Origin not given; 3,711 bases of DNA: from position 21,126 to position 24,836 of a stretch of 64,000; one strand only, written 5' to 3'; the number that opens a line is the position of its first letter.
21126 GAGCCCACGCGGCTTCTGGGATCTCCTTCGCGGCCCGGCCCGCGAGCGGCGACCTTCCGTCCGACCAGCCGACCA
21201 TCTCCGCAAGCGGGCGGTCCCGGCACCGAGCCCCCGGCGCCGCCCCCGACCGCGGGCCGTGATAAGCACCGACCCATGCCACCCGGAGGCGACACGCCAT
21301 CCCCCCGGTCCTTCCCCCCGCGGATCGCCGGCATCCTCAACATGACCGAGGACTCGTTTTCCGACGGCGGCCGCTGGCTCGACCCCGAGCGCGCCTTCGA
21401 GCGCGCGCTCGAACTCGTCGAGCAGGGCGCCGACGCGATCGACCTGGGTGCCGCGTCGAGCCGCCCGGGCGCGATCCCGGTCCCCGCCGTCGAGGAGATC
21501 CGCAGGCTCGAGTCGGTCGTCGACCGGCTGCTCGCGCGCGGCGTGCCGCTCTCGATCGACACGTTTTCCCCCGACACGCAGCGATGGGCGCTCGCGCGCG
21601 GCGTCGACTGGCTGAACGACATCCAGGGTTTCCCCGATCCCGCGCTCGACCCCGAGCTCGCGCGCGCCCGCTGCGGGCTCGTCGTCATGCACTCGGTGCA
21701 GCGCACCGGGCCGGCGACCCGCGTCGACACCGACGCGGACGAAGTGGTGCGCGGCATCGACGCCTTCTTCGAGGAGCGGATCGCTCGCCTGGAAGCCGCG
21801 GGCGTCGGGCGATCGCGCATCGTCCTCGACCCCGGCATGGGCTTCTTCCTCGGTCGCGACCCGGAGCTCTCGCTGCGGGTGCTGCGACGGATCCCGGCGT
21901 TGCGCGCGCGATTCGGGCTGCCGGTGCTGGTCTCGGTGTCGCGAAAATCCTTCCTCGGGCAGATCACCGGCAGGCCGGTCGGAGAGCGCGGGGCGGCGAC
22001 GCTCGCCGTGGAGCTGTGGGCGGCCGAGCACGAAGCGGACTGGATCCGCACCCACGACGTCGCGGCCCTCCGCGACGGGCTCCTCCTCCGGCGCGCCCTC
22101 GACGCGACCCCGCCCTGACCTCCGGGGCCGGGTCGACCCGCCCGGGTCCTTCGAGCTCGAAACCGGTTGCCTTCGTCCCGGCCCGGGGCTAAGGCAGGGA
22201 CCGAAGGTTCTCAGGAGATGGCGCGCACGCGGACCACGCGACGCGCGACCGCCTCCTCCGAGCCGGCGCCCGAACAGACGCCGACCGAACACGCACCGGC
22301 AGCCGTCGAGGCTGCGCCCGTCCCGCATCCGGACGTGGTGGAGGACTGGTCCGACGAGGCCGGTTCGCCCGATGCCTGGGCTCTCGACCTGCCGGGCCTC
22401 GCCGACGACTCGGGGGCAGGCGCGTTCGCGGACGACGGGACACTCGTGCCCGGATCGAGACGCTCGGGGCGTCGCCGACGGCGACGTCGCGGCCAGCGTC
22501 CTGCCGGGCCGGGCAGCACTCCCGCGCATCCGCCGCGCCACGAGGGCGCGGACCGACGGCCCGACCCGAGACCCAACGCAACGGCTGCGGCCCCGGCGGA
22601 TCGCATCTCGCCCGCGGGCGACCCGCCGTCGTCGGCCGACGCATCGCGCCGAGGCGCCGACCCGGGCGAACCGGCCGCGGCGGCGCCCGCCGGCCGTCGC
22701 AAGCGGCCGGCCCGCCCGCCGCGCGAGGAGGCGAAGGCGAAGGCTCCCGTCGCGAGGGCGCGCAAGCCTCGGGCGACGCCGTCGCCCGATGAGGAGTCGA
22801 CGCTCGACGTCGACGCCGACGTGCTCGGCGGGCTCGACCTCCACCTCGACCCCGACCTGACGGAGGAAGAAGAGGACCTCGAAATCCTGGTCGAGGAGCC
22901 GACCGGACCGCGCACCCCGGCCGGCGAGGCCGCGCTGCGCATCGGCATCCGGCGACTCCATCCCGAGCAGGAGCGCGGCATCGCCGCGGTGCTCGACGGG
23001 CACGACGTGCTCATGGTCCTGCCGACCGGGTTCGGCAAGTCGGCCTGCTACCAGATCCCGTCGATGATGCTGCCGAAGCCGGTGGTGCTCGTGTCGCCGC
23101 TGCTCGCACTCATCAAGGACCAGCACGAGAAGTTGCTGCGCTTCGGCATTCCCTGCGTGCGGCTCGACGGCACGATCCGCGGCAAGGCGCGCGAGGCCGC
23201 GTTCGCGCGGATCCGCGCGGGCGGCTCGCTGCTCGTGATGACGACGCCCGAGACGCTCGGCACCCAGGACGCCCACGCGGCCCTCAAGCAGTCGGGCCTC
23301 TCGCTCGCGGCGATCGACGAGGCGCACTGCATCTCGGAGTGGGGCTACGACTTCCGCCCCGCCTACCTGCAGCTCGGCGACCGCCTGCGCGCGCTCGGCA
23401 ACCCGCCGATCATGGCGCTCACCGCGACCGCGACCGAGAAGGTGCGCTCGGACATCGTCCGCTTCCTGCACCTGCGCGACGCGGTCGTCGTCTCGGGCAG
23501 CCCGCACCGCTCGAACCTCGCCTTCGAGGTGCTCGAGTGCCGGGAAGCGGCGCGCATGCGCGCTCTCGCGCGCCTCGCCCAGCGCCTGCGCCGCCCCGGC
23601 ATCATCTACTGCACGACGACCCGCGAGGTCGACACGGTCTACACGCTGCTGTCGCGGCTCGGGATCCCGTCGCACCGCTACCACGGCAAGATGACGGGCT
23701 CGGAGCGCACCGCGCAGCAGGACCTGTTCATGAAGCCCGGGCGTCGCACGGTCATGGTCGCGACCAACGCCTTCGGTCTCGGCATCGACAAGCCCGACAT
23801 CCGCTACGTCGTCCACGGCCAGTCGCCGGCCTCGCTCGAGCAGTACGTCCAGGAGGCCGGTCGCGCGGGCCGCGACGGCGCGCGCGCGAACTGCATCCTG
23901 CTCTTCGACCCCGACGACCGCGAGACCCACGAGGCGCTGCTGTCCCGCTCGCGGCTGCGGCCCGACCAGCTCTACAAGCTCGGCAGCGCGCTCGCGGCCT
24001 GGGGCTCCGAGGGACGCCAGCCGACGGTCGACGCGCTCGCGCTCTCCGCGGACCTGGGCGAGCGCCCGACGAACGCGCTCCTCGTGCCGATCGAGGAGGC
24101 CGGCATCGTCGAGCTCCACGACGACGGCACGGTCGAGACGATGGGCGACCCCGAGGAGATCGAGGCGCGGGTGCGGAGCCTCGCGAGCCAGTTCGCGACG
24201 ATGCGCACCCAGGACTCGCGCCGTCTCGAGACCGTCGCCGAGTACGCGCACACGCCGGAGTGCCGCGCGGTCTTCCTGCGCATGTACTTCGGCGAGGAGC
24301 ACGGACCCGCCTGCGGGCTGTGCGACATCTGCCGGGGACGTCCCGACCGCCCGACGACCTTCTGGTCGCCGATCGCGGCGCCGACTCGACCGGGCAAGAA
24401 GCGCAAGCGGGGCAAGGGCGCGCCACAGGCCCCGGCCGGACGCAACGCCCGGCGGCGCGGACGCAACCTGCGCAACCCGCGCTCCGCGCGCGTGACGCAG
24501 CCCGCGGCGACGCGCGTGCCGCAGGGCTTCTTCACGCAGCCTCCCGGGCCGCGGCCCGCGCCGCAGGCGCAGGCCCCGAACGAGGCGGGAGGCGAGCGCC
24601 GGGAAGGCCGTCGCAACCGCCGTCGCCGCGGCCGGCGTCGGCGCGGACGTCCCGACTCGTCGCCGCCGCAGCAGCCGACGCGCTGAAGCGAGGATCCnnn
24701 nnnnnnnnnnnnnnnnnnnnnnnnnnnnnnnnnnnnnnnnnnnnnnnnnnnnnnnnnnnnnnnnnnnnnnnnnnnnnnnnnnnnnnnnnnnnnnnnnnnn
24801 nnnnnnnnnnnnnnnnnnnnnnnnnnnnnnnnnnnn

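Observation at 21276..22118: Sul1/Sul2-clade dihydropteroate synthase next to a toxin-antitoxin island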

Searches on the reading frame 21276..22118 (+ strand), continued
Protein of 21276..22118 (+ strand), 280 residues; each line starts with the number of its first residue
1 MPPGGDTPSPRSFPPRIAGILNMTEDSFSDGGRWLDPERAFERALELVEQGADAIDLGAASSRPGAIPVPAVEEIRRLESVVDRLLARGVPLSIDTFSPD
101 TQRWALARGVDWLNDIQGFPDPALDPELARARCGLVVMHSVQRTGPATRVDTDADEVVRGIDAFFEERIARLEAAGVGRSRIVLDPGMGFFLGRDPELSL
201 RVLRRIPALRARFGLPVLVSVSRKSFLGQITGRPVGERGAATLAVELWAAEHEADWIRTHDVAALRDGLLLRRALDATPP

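Call 85: find_encoding_contigs(protein=P0024, flank=8000, max_places=2)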
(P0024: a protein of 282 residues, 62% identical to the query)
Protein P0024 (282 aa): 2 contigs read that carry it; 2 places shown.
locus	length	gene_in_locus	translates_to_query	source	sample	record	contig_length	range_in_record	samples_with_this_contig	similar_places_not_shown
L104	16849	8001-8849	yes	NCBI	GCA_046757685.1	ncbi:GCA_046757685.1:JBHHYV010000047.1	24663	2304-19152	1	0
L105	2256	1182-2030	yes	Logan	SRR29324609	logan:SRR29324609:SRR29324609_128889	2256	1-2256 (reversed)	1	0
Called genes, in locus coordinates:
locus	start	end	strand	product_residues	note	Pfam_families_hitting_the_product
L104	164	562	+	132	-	PF04075:F420H2_quin_red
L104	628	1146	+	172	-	PF13527:Acetyltransf_9, PF13673:Acetyltransf_10 (weak), PF00583:Acetyltransf_1, PF13508:Acetyltransf_7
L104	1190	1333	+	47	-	-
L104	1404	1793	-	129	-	PF00903:Glyoxalase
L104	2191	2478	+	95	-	PF00903:Glyoxalase (weak)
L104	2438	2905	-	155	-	-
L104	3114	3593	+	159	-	PF04191:PEMT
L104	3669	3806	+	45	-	-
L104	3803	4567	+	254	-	PF13489:Methyltransf_23, PF01209:Ubie_methyltran, PF08241:Methyltransf_11, PF08242:Methyltransf_12, PF13649:Methyltransf_25, PF13847:Methyltransf_31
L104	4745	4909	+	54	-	-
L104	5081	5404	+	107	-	-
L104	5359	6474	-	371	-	PF11017:DUF2855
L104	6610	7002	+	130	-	PF01042:Ribonuc_L-PSP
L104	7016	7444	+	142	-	-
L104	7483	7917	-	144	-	PF00903:Glyoxalase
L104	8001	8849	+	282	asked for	PF00809:Pterin_bind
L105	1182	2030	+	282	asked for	PF00809:Pterin_bind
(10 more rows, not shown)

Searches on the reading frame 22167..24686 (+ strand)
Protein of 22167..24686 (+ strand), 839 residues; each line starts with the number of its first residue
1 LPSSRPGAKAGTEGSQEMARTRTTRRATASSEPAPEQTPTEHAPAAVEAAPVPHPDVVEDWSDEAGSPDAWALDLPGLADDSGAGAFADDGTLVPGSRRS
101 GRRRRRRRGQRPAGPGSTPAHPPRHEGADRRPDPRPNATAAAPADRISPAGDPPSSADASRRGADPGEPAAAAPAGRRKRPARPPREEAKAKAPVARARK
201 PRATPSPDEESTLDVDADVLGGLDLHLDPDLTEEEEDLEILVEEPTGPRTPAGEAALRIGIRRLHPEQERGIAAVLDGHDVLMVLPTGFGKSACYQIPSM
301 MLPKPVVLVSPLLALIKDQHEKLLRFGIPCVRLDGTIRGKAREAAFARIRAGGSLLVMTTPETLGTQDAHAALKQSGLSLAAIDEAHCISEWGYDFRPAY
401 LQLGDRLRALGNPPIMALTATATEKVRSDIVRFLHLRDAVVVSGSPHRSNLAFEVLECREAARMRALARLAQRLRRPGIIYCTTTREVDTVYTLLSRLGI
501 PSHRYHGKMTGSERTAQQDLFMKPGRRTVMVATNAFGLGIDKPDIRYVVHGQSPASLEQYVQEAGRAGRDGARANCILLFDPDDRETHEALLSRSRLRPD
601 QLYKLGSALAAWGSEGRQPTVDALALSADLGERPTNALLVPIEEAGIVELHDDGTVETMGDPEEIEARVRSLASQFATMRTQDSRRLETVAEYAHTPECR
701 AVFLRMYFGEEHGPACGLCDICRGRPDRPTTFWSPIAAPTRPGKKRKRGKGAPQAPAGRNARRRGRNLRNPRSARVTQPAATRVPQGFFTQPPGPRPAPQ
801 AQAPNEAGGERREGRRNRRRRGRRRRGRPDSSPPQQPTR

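Call 4: search_protein_families(library=pfam, proteins=[window:22167-24686:+], max_evalue=0.01)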
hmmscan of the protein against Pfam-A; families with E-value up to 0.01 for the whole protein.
window:22167-24686:+ (839 aa): 4 families
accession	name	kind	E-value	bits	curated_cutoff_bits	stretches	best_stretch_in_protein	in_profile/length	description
PF00270.35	DEAD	-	5.8e-24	85.1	26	1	266-426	2-164/167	DEAD/DEAH box helicase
PF00271.37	Helicase_C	-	4.3e-23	82.1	23.5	1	468-571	7-110/110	Helicase conserved C-terminal domain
PF16124.10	RecQ_Zn_bind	-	6.8e-09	36.8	25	1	678-723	19-66/66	RecQ zinc-binding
PF04851.21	ResIII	-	0.00073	19.9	22.5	1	264-422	4-162/164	Type III restriction enzyme, res subunit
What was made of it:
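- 22218..24686 (+): RecQ-family helicase with a low-complexity N-terminal extension of about 240 aa. It forms the conserved right flank of DHPS in all relatives examined. DEAD, Helicase_C and RecQ_Zn_bind domains (call 4).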

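Call 71: search_protein_families(library=ncbifam, proteins=[window:22167-24686:+], max_evalue=0.01)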
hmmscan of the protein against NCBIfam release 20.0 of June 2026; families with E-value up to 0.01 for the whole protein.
window:22167-24686:+ (839 aa): 28 families (the best 25 are shown)
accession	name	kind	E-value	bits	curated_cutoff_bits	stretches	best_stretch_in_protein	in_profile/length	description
TIGR01389.1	recQ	equivalog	1.4e-109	367.2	640.2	2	260-598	10-346/591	DNA helicase RecQ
TIGR00614.1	recQ_fam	subfamily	1.1e-92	311.3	219.8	1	260-604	8-354/470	RecQ family ATP-dependent DNA helicase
NF008279.0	PRK11057.1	equivalog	2.2e-85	287.3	1015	2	260-585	22-345/608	ATP-dependent DNA helicase RecQ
NF041063.1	DpdF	equivalog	7.8e-56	190.1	550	1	277-594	157-496/813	protein DpdF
NF008394.0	PRK11192.1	equivalog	6.9e-16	58.1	507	1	474-585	246-356/441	ATP-dependent RNA helicase SrmB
NF053631.1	RNA_helic_CshA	equivalog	2.2e-15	56.5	646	1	258-585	16-346/434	degradosome RNA helicase CshA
NF008744.0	PRK11776.1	equivalog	3.2e-15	55.7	524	1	259-591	22-357/460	ATP-dependent RNA helicase DbpA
NF053711.1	RNA_heli_RhlE1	exception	4.3e-14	52.1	750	1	265-587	25-355/434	RNA helicase RhlE1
NF008642.0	PRK11634.1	equivalog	1.1e-11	43.9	989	1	254-585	19-352/628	DEAD/DEAH family ATP-dependent RNA helicase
TIGR04121.1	DEXH_lig_assoc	equivalog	7.5e-11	40.5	850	1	265-575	15-351/804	ligase-associated DNA damage response DEXH box helicase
TIGR03817.1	DECH_helic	hypoth_equivalog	1.2e-09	37.1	874.1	1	462-583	270-386/742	helicase/secretion neighborhood putative DEAH-box helicase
NF053636.1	DDHlcsCsdAPsy1082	equivalog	5.1e-09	35.2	890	1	479-590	247-357/512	DEAD/DEAH box helicase CsdA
NF008164.0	PRK10917.1-2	equivalog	9.5e-09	34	785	1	504-590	524-610/704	ATP-dependent DNA helicase RecG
NF002340.1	PRK01297.1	equivalog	1e-08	34.4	564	1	479-584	253-357/372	ATP-dependent RNA helicase RhlB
NF008166.0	PRK10917.1-4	equivalog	5e-08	31.5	864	1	505-583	535-613/705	ATP-dependent DNA helicase RecG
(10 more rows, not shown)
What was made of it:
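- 22218..24686 (+): TIGR00614 311 bits against a cut-off of 219.8 (call 71).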

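Call 77: search_protein_families(library=padloc, proteins=[window:22218-24686:+], max_evalue=0.001)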
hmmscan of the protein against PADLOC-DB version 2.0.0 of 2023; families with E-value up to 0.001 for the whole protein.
window:22218-24686:+ (822 aa): 26 families (the best 25 are shown)
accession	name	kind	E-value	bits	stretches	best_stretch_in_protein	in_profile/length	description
PDLC02864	DpdF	-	6.4e-119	396.4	1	242-671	18-431/610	DpdF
PDLC02870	DpdF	-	1e-112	375.4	1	242-711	9-472/534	DpdF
PDLC02861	DpdF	-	8.6e-102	339.4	2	243-575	25-355/611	DpdF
PDLC03928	PsyrT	-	5.8e-94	313.7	1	245-709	20-480/689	-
PDLC02865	DpdF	-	7.4e-74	247.1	1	242-706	755-1211/1499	DpdF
PDLC02859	DpdF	-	9.7e-51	170.8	1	255-568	109-430/545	DpdF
PDLC01089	C3a193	-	1.3e-41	140.9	1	261-569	267-598/983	poss. alt. Cas3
PDLC02872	DpdF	-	6.5e-41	138.7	1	260-580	174-522/859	DpdF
PDLC02863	DpdF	-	5.1e-39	132.4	2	410-576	2-167/488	DpdF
PDLC02868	DpdF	-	5.7e-37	125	2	244-434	336-535/1078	DpdF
PDLC02867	DpdF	-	1.6e-34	117.3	1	261-577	154-492/855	DpdF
PDLC02855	DpdF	-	5.1e-32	109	1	265-570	161-486/825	DpdF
PDLC02857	DpdF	-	6.6e-30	101.9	1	261-581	196-556/911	DpdF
PDLC02503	BrxHI|BrxHII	-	2e-25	87.2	1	242-568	20-358/698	BrxHI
PDLC02858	DpdF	-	1.5e-22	77.9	1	249-563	154-474/504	DpdF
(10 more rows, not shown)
